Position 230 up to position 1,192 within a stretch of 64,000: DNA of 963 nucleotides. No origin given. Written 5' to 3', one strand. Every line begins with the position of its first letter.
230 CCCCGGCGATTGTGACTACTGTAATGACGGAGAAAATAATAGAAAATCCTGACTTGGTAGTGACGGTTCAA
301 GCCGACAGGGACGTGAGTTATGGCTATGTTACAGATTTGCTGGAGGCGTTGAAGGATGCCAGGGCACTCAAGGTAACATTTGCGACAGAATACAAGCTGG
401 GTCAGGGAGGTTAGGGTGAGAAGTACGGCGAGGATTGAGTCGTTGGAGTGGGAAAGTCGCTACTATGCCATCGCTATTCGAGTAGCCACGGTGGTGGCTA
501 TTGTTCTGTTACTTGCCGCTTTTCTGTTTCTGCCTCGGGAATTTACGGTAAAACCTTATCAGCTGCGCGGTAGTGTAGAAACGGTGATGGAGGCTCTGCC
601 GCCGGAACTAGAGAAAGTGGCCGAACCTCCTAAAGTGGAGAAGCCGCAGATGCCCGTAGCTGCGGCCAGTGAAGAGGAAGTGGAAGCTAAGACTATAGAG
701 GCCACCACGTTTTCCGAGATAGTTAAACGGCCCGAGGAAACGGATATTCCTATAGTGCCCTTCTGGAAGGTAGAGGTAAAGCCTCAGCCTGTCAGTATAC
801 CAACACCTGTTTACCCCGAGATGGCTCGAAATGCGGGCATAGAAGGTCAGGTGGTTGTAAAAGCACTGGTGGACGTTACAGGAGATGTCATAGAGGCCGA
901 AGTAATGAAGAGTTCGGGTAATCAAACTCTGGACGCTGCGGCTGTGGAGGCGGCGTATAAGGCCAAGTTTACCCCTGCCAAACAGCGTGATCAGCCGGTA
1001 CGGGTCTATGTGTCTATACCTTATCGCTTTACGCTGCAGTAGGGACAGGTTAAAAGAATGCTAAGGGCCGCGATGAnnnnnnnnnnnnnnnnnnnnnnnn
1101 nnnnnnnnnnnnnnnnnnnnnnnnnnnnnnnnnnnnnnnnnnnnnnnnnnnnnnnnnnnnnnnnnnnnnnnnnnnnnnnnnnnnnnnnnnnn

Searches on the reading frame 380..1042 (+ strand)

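Call 63: search_protein_families(library=pfam, proteins=[window:380-1042:+], max_evalue=0.001)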
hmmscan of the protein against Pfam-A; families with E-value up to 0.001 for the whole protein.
window:380-1042:+ (220 aa): 2 families
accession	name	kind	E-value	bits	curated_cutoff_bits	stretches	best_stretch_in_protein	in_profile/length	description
PF03544.19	TonB_C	-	5.5e-22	78.4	24.6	1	142-219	2-79/79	Gram-negative bacterial TonB protein C-terminal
PF13103.11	TonB_2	-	0.00043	20.8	22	1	157-204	27-74/85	TonB C terminal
